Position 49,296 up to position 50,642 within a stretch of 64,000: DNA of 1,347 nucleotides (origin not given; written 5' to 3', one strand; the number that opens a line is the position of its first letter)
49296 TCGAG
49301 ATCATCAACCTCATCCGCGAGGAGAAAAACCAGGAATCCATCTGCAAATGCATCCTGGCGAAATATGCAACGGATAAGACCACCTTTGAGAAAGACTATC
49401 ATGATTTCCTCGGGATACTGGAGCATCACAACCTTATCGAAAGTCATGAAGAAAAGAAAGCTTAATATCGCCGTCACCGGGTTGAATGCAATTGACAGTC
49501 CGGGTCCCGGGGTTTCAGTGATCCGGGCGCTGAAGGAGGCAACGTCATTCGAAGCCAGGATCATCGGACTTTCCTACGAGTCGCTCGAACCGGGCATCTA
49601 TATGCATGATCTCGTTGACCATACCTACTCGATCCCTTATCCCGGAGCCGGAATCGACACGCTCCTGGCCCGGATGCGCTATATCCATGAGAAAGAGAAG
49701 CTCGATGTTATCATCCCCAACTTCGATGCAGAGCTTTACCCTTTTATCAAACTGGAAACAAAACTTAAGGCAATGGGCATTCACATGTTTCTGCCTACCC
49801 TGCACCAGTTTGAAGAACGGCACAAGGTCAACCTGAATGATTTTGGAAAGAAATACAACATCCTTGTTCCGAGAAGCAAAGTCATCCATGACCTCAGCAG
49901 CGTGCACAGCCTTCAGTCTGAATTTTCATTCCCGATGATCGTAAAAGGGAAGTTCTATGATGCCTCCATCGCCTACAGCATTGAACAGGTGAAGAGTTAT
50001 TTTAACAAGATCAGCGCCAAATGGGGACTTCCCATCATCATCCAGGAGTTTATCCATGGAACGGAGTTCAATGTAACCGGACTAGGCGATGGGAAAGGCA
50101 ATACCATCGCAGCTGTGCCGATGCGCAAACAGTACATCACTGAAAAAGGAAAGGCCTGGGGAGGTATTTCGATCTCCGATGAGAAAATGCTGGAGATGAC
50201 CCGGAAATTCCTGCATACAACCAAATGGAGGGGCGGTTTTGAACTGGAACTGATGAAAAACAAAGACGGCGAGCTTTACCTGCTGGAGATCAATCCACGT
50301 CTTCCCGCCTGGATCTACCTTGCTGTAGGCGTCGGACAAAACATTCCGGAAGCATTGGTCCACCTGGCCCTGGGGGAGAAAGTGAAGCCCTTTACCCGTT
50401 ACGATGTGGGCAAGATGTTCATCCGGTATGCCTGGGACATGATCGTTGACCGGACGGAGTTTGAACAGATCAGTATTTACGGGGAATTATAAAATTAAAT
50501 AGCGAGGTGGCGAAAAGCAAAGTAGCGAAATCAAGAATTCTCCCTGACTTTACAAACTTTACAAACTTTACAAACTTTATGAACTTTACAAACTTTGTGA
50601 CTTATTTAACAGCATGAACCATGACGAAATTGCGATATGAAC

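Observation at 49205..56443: Candidate uncharacterised system: PqqD-like small protein + ATP-grasp ligase + PLP decarboxylase wired to a channel/M23 fusion, an outer-membrane barrel and a TPR protein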

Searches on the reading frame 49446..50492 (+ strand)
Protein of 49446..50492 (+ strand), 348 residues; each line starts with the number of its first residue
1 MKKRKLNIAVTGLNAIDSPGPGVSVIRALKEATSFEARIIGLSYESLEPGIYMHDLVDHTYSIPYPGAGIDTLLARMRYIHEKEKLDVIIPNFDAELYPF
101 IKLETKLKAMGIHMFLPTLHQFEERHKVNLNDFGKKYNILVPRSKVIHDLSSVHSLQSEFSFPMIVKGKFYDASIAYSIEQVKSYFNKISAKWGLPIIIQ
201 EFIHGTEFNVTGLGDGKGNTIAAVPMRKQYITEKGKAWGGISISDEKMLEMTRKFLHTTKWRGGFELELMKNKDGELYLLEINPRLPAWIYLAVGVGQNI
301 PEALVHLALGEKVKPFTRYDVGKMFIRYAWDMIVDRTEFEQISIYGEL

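Call 3: search_protein_families(library=pfam, proteins=[window:49446-50492:+], max_evalue=0.01)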
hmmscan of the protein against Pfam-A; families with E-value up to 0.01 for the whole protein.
window:49446-50492:+ (348 aa): 6 families
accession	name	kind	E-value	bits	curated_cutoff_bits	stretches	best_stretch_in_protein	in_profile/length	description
PF15632.11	ATPgrasp_Ter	-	4e-12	46.5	29.1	1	197-314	5-118/131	ATP-grasp in the biosynthetic pathway with Ter operon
PF02655.19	ATP-grasp_3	-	8.3e-07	29.7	23.2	1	164-286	34-157/160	ATP-grasp domain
PF07478.18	Dala_Dala_lig_C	-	3.7e-05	23.8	24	1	137-284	12-174/204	D-ala D-ala ligase C-terminus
PF13535.11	ATP-grasp_4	-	0.0015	18.6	27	1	178-285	37-151/160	ATP-grasp domain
PF01071.24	GARS_A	-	0.0022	18.3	27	1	131-228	7-112/194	Phosphoribosylglycinamide synthetase, ATP-grasp (A) domain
PF21360.3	PylC-like_N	-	0.0036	17.8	27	1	20-114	7-95/96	PylC-like, N-terminal domain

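Call 4: search_protein_families(library=ncbifam, proteins=[window:49446-50492:+], max_evalue=0.01)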
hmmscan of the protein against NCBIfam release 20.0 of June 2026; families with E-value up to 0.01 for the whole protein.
window:49446-50492:+ (348 aa): 16 families
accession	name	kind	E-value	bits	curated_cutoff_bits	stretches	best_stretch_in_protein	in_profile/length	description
NF009405.0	PRK12767.1-4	equivalog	1.9e-26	92.8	390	1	17-337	6-318/320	carbamoyl phosphate synthase-like protein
NF009406.0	PRK12767.1-5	equivalog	2.6e-22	79.3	271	1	18-311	9-296/327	carbamoyl phosphate synthase-like protein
NF009403.0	PRK12767.1-2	equivalog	3.9e-17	62.5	286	1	22-254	11-234/342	carbamoyl phosphate synthase-like protein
NF009402.0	PRK12767.1-1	equivalog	4e-17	62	218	1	7-339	4-328/329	carbamoyl phosphate synthase-like protein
NF005315.0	PRK06849.1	equivalog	6.8e-16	58.3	406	1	57-291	48-281/389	hypothetical protein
NF009404.0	PRK12767.1-3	equivalog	1.5e-15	56.9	316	1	78-337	62-336/344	carbamoyl phosphate synthase-like protein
TIGR01369.1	CPSaseII_lrg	equivalog_domain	1.5e-07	29.5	1027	1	80-315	624-871/1052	carbamoyl-phosphate synthase (glutamine-hydrolyzing) large subunit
NF040722.1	MfnD_Meth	equivalog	3.4e-07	30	400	1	197-313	161-277/288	tyramine--L-glutamate ligase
NF002378.0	PRK01372.1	subfamily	7.9e-07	28.1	243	1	134-283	108-268/305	D-alanine--D-alanine ligase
NF003671.0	PRK05294.1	equivalog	2.5e-06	25.4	599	1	82-314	623-867/1058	carbamoyl-phosphate synthase large subunit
TIGR01205.1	D_ala_D_alaTIGR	subfamily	6.7e-06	25.3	245.65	1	151-284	137-285/318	D-alanine--D-alanine ligase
NF002563.0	PRK02186.1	subfamily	3.3e-05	22.3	625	1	125-237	106-226/890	argininosuccinate lyase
TIGR00877.1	purD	equivalog_domain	9e-05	21.4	288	1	103-218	80-206/425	phosphoribosylamine--glycine ligase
TIGR01161.1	purK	equivalog_domain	0.00032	20.1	318.4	1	96-285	69-265/362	5-(carboxyamino)imidazole ribonucleotide synthase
NF004679.0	PRK06019.1-5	equivalog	0.00094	18.1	326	1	107-285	79-267/376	5-(carboxyamino)imidazole ribonucleotide synthase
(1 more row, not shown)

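Call 5: find_homologous_proteins(query=window:49446-50492:+, max_evalue=0.00001)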
Query window:49446-50492:+ (348 aa): 6750 proteins with E <= 0.00001 among 8000 candidates; the best 120 are listed.
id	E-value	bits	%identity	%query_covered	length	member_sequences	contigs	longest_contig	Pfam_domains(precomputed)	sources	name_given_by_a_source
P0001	1.1e-232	789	100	100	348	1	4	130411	PF15632.12,PF02655.20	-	-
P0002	1.1e-215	733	92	100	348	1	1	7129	PF15632.12,PF02655.20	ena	-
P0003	8.3e-215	731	91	100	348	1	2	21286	PF15632.12,PF02655.20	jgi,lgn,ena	jgi:carbamoyl-phosphate synthase large subunit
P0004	2.4e-214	729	92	100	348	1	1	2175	PF15632.12,PF02655.20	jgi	jgi:carbamoyl-phosphate synthase large subunit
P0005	6.3e-214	728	92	100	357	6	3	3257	PF15632.12,PF02655.20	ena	-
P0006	9.6e-214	727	92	100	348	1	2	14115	PF15632.12,PF02655.20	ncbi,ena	-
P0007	1.1e-213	727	91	100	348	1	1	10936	PF15632.12,PF02655.20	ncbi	-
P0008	8.1e-213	724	91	100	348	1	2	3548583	PF15632.12,PF02655.20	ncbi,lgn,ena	-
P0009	4.9e-212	721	91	100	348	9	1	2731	PF15632.12,PF02655.20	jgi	jgi:carbamoyl-phosphate synthase large subunit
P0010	9.5e-212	721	91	100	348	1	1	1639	PF15632.12,PF02655.20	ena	-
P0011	2.1e-211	719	91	100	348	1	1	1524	PF15632.12,PF02655.20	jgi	jgi:carbamoyl-phosphate synthase large subunit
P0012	2.9e-211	719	90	100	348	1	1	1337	PF15632.12,PF02655.20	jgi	-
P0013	3.3e-211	719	91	100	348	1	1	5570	PF15632.12,PF02655.20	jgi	jgi:carbamoyl-phosphate synthase large subunit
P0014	4.2e-211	718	90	100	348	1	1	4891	PF15632.12,PF02655.20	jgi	jgi:carbamoyl-phosphate synthase large subunit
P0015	4.2e-211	718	91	100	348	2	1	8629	PF15632.12,PF02655.20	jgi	jgi:carbamoyl-phosphate synthase large subunit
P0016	5.1e-211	718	90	100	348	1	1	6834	PF15632.12,PF02655.20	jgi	-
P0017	2.3e-210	716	91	100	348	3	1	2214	PF15632.12,PF02655.20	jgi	jgi:carbamoyl-phosphate synthase large subunit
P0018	3.2e-210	716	91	100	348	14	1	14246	PF15632.12,PF02655.20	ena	-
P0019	3.5e-210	715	90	100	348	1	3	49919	PF15632.12,PF02655.20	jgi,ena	-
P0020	4.0e-210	715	90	100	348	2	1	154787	PF15632.12,PF02655.20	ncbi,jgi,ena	jgi:carbamoyl-phosphate synthase large subunit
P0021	5.3e-210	715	88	100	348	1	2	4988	PF15632.12,PF02655.20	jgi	jgi:carbamoyl-phosphate synthase large subunit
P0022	7.9e-210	714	90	100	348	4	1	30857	PF15632.12,PF02655.20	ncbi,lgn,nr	ncbi:MAG: ATP-grasp domain-containing protein [Bacteroidetes bacterium]|nr:ATP-grasp domain-containi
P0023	1.3e-209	714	90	100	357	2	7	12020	PF15632.12,PF02655.20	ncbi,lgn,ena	-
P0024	1.3e-209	713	89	100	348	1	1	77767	PF15632.12,PF02655.20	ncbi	-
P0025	1.7e-209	713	91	100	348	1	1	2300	PF15632.12,PF02655.20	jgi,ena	-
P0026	1.7e-209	713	89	100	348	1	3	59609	PF15632.12,PF02655.20,PF07478.19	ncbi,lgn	-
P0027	1.8e-209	713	90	100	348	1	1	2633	PF15632.12,PF02655.20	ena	-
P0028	1.9e-209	713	88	100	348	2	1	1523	PF15632.12,PF02655.20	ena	-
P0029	4.2e-209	712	90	100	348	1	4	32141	PF15632.12,PF02655.20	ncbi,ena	ncbi:MAG: ATP-grasp domain-containing protein [Bacteroidota bacterium]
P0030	5.7e-209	711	90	100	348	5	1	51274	PF15632.12,PF02655.20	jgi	jgi:carbamoyl-phosphate synthase large subunit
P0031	8.7e-209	711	90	100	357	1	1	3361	PF15632.12,PF02655.20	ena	-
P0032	9.7e-209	711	89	100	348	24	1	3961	PF15632.12,PF02655.20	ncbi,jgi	jgi:carbamoyl-phosphate synthase large subunit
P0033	9.9e-209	711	89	100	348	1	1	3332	PF15632.12,PF02655.20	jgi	jgi:carbamoyl-phosphate synthase large subunit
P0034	1.2e-208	710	90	100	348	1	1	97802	PF15632.12,PF02655.20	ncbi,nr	ncbi:MAG: ATP-grasp domain-containing protein [Bacteroidetes bacterium]|nr:ATP-grasp domain-containi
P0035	1.9e-208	710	88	100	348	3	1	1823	PF15632.12,PF02655.20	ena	-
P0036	3.0e-208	709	90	100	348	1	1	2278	PF15632.12,PF02655.20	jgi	jgi:carbamoyl-phosphate synthase large subunit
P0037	1.4e-207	707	89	100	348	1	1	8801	PF15632.12,PF02655.20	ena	-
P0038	1.7e-207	707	90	100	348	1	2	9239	PF15632.12,PF02655.20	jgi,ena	-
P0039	1.9e-207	706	89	100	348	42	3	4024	PF15632.12,PF02655.20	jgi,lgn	jgi:carbamoyl-phosphate synthase large subunit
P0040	2.7e-207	706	88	100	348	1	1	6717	PF15632.12,PF02655.20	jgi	jgi:carbamoyl-phosphate synthase large subunit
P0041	2.9e-207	706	89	100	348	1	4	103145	PF15632.12,PF02655.20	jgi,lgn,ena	-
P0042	3.6e-207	705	89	100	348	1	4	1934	PF15632.12,PF02655.20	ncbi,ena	-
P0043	6.4e-207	705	89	100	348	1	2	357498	PF15632.12,PF02655.20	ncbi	ncbi:MAG: ATP-grasp domain-containing protein [Bacteroidota bacterium]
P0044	7.1e-207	705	89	100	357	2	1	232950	PF15632.12,PF02655.20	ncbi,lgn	-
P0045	7.1e-207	704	89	100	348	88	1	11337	PF15632.12,PF02655.20,PF07478.19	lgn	-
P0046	1.6e-206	703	88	100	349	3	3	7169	PF15632.12,PF02655.20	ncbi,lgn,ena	-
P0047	1.6e-206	703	89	100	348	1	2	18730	PF15632.12,PF02655.20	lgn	-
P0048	1.6e-206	703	89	100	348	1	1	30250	PF15632.12,PF02655.20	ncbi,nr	ncbi:MAG: ATP-grasp domain-containing protein [Bacteroidetes bacterium]|nr:ATP-grasp domain-containi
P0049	1.7e-206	703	89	100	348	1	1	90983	PF15632.12,PF02655.20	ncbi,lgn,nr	ncbi:MAG: ATP-grasp domain-containing protein [Bacteroidetes bacterium]|nr:ATP-grasp domain-containi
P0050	2.1e-206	703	89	100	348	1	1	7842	PF15632.12,PF02655.20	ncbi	-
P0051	2.2e-206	703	89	100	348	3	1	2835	PF15632.12,PF02655.20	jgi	-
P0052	2.7e-206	703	90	100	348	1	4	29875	PF15632.12,PF02655.20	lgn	-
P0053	2.7e-206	703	90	100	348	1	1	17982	PF15632.12,PF02655.20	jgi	jgi:carbamoyl-phosphate synthase large subunit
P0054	4.0e-206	702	88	100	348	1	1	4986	PF15632.12,PF02655.20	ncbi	-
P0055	4.1e-206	702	88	100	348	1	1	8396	PF15632.12,PF02655.20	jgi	jgi:carbamoyl-phosphate synthase large subunit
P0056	6.2e-206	701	89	100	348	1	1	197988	PF15632.12,PF02655.20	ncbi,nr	ncbi:MAG: ATP-grasp domain-containing protein [Bacteroidetes bacterium]|nr:ATP-grasp domain-containi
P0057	7.0e-206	701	88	100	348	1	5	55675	PF15632.12,PF02655.20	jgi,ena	-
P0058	7.0e-206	701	88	100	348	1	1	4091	PF15632.12,PF02655.20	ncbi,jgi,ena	jgi:carbamoyl-phosphate synthase large subunit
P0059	1.0e-205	701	89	100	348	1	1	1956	PF15632.12,PF02655.20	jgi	jgi:carbamoyl-phosphate synthase large subunit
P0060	2.9e-205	699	87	100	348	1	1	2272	PF15632.12,PF02655.20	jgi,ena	-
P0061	3.2e-205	699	88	100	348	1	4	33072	PF15632.12,PF02655.20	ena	-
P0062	3.2e-205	699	87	100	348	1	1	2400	PF15632.12,PF02655.20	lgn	-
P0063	3.6e-205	699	86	100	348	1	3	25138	PF15632.12,PF02655.20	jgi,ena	jgi:carbamoyl-phosphate synthase large subunit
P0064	6.8e-205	698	87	100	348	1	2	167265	PF15632.12,PF02655.20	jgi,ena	-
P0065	7.3e-205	698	88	100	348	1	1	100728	PF15632.12,PF02655.20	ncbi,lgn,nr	ncbi:MAG: ATP-grasp domain-containing protein [Bacteroidales bacterium]|nr:ATP-grasp domain-containi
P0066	8.1e-205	698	87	100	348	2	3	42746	PF15632.12,PF02655.20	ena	-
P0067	1.3e-204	697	86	100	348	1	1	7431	PF15632.12,PF02655.20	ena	-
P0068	1.7e-204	697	88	100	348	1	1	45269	PF15632.12,PF02655.20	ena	-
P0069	3.4e-204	696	87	100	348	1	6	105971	PF15632.12,PF02655.20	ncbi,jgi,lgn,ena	ncbi:MAG: ATP-grasp domain-containing protein [Bacteroidota bacterium]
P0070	5.3e-204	695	87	100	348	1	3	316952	PF15632.12,PF02655.20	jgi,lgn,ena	-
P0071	5.3e-204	695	87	100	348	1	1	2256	PF15632.12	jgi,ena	-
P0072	8.4e-204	694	87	100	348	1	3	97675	PF15632.12,PF02655.20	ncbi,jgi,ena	-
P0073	9.3e-204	694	87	100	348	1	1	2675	PF15632.12,PF02655.20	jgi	jgi:carbamoyl-phosphate synthase large subunit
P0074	1.9e-203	693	87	100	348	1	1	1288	PF15632.12,PF02655.20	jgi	jgi:carbamoyl-phosphate synthase large subunit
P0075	2.0e-203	693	86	100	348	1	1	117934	PF15632.12,PF02655.20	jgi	-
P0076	5.9e-203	692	86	100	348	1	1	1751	PF15632.12,PF02655.20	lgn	-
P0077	8.2e-203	691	87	100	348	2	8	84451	PF15632.12,PF02655.20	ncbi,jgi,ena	ncbi:MAG: ATP-grasp domain-containing protein [Bacteroidota bacterium]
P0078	1.1e-202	691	87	100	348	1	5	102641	PF15632.12,PF02655.20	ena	-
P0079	1.7e-202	690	87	100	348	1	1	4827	PF15632.12,PF02655.20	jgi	jgi:carbamoyl-phosphate synthase large subunit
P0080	3.3e-202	689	85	100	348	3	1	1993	PF15632.12,PF02655.20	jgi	jgi:carbamoyl-phosphate synthase large subunit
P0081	5.8e-202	688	87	100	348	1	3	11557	PF15632.12,PF02655.20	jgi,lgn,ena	-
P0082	6.4e-202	688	86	100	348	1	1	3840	PF15632.12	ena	-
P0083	9.0e-202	688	86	100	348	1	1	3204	PF15632.12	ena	-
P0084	1.6e-201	687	86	100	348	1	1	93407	PF15632.12,PF02655.20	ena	-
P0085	3.4e-201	686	86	100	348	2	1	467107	PF15632.12,PF02655.20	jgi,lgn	jgi:carbamoyl-phosphate synthase large subunit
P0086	3.9e-201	686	86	100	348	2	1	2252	PF15632.12,PF02655.20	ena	-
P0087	6.4e-201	685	86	100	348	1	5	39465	PF15632.12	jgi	-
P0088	1.3e-200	684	85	100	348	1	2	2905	PF15632.12,PF02655.20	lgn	-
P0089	1.5e-200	684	85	100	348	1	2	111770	PF15632.12,PF02655.20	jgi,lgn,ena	-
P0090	1.7e-200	684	85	100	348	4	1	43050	PF15632.12,PF02655.20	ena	-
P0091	2.1e-200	683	85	100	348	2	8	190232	PF15632.12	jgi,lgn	-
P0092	4.5e-200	682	85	100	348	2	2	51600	PF15632.12,PF02655.20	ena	-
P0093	7.2e-200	681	86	100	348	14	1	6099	PF15632.12,PF02655.20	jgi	-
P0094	9.0e-200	681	85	100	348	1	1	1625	PF15632.12,PF02655.20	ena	-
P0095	1.0e-199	681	85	100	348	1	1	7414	PF15632.12,PF02655.20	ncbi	-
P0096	1.1e-199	681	84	100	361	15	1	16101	PF15632.12,PF02655.20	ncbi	-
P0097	1.2e-199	681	85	100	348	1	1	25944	PF15632.12,PF02655.20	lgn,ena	-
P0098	1.2e-199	681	85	100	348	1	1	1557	PF15632.12,PF02655.20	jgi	-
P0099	1.8e-199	680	84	100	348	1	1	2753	PF15632.12,PF02655.20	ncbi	-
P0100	2.0e-199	680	85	100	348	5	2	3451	PF15632.12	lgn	-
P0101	8.9e-199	678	85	100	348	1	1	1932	PF15632.12,PF02655.20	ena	-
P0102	1.6e-198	677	85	100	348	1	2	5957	PF15632.12,PF02655.20,PF07478.19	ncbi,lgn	ncbi:MAG: ATP-grasp domain-containing protein [Bacteroidota bacterium]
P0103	4.6e-198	676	83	100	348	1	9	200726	PF15632.12,PF02655.20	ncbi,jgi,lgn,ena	-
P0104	5.0e-198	675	84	100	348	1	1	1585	PF15632.12,PF02655.20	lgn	-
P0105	5.0e-198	675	84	100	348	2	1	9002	PF15632.12,PF02655.20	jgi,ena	jgi:carbamoyl-phosphate synthase large subunit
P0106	8.0e-198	675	84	100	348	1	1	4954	PF15632.12,PF02655.20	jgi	jgi:carbamoyl-phosphate synthase large subunit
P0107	1.8e-197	674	84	100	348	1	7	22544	PF15632.12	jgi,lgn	-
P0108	2.0e-197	673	84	100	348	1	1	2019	PF15632.12,PF02655.20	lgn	-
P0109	2.1e-197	673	85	100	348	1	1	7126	PF15632.12,PF02655.20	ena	-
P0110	2.4e-197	673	84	100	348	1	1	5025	PF15632.12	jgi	-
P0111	2.4e-197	673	84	100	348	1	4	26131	PF15632.12,PF02655.20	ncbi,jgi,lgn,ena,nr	ncbi:MAG TPA: ATP-grasp domain-containing protein [Bacteroidales bacterium]|nr:ATP-grasp domain-cont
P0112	2.7e-197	673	84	100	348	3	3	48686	PF15632.12,PF02655.20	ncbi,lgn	-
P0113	2.8e-197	673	85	100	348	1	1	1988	PF15632.12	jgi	jgi:carbamoyl-phosphate synthase large subunit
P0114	4.2e-197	672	84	100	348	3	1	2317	PF15632.12,PF02655.20,PF07478.19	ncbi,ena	-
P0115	9.5e-197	671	84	100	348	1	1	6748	PF15632.12,PF02655.20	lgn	-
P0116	1.5e-196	671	84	100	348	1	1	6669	PF15632.12,PF02655.20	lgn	-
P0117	1.7e-196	670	84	100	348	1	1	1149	PF15632.12,PF02655.20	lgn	-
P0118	1.7e-196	670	83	100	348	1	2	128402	PF15632.12,PF02655.20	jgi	jgi:carbamoyl-phosphate synthase large subunit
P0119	2.0e-196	670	84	100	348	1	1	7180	PF15632.12,PF02655.20,PF07478.19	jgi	jgi:carbamoyl-phosphate synthase large subunit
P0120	1.2e-195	668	83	100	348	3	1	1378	PF15632.12,PF02655.20,PF07478.19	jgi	jgi:carbamoyl-phosphate synthase large subunit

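Call 7: find_encoding_contigs(protein=P0008, flank=10000, max_places=2)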
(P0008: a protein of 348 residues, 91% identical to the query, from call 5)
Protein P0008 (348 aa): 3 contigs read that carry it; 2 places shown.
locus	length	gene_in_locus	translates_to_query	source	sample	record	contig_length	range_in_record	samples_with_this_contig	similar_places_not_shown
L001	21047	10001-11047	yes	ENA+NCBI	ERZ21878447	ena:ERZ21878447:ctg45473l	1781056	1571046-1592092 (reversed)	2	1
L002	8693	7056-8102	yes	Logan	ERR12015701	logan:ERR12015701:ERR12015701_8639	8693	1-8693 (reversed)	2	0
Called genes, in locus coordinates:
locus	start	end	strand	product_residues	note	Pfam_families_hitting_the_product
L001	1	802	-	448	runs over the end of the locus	PF00342:PGI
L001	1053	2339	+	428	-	PF00512:HisKA, PF02518:HATPase_c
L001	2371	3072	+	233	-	PF00072:Response_reg, PF00486:Trans_reg_C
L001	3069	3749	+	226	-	PF00590:TP_methylase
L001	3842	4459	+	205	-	PF02586:SRAP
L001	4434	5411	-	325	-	PF04443:LuxE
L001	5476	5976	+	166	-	-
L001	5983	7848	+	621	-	PF03717:PBP_dimer, PF00905:Transpeptidase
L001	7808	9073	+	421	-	PF01098:FTSW_RODA_SPOVE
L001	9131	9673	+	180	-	PF12833:HTH_18, PF00165:HTH_AraC (weak)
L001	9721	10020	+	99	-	PF05402:PqqD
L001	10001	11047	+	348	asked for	PF02655:ATP-grasp_3 (weak), PF15632:ATPgrasp_Ter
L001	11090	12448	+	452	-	PF00278:Orn_DAP_Arg_deC, PF02784:Orn_Arg_deC_N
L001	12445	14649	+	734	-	PF03253:UT, PF01551:Peptidase_M23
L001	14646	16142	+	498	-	-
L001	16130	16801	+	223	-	PF12895:ANAPC3 (faint), PF23914:TPR_CcmH_CycH (faint), PF13174:TPR_6 (faint), PF13181:TPR_8 (faint), PF14559:TPR_19 (weak), PF07719:TPR_2 (weak), PF13424:TPR_12 (weak), PF14559:TPR_19 (weak), +6 more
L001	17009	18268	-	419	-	PF00672:HAMP (faint), PF00512:HisKA, PF02518:HATPase_c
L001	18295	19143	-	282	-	PF20244:DUF6599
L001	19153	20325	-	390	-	PF04015:DUF362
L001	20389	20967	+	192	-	PF12804:NTP_transf_3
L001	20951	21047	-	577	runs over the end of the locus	PF03266:NTPase_1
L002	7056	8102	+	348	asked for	PF02655:ATP-grasp_3 (weak), PF15632:ATPgrasp_Ter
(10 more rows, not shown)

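Call 8: find_encoding_contigs(protein=P0118, flank=10000, max_places=2)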
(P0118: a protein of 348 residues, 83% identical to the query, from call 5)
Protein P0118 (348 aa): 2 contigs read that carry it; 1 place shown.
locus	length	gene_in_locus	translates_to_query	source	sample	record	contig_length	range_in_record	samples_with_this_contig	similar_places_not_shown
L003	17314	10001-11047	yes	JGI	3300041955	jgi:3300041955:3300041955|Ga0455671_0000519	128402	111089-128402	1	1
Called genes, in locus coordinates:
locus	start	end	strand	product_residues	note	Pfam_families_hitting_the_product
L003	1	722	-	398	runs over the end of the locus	PF01098:FTSW_RODA_SPOVE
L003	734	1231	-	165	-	PF02875:Mur_ligase_C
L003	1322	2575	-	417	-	PF10555:MraY_sig1 (weak), PF00953:Glycos_transf_4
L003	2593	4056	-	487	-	PF01225:Mur_ligase, PF08245:Mur_ligase_M, PF02875:Mur_ligase_C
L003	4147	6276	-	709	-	PF03717:PBP_dimer, PF00905:Transpeptidase, PF03793:PASTA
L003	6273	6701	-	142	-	PF19579:FtsL_2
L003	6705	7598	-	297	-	PF01728:FtsJ (weak), PF01795:Methyltransf_5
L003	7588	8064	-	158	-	PF02381:MraZ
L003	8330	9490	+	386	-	PF00072:Response_reg, PF00158:Sigma54_activat, PF01078:Mg_chelatase (weak), PF14532:Sigma54_activ_2, PF00004:AAA (weak), PF07728:AAA_5, PF25601:AAA_lid_14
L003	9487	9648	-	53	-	-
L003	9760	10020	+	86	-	PF05402:PqqD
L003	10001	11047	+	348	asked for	PF02655:ATP-grasp_3 (weak), PF15632:ATPgrasp_Ter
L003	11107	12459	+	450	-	PF02784:Orn_Arg_deC_N, PF00278:Orn_DAP_Arg_deC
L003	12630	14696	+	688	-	PF03253:UT, PF01551:Peptidase_M23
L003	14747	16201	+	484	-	-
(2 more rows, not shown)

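Call 14: search_solved_structures(query=window:49446-50492:+, max_evalue=0.001)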
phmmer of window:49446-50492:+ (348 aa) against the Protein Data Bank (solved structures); distinct sequences matched with E-value up to 0.001: 4.
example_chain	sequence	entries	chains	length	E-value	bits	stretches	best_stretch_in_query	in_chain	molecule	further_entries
1a9x_A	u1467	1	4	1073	1.6e-05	27.5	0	141-291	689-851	CARBAMOYL PHOSPHATE SYNTHETASE (LARGE CHAIN)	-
1ce8_A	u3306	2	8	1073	2.8e-05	26.7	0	142-291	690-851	PROTEIN (CARBAMOYL-PHOSPHATE SYNTHASE) | carbamoyl phosphate synthetase large chain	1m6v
1bxr_A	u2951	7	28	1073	2.8e-05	26.7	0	142-291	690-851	CARBAMOYL-PHOSPHATE SYNTHASE | CARBAMOYL PHOSPHATE SYNTHETASE: LARGE SUBUNIT | CARBAMOYL PHOSPHATE SYNTHETASE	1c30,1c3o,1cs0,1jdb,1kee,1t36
2pn1_A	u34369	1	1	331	0.00047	22.7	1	157-308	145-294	Carbamoylphosphate synthase large subunit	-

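Call 22: search_protein_representatives(protein=window:49446-50492:+)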
Query: 348 residues. Proteins with E-value up to 0.001 (for the whole library): 3415; up to 1e-10: 907; up to 1e-30: 236. The best 150 are listed.
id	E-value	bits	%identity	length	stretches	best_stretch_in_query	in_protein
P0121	1.9e-125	435.0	53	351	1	3-348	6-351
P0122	3.1e-111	388.3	32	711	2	8-335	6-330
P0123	3.0e-110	385.1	48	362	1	3-348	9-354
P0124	5.6e-110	384.2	63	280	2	200-348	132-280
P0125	2.7e-104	365.5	46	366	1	4-344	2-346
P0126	3.6e-104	365.1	45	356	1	3-345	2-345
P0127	5.4e-104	364.5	49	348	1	5-342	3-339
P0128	6.2e-98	344.6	46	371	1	4-347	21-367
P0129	8.1e-98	344.2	32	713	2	6-346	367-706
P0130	1.5e-97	343.3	54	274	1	78-348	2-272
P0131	3.0e-97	342.3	48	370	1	5-334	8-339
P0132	3.5e-96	338.8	44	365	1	7-347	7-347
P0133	5.3e-96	338.2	62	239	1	114-348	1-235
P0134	2.2e-94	332.9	45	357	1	6-348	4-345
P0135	1.1e-91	324.1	42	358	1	5-348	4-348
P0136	2.8e-89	316.1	41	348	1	1-342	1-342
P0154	1.6e-79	284.1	41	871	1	5-345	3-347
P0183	2.2e-66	240.9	33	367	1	6-348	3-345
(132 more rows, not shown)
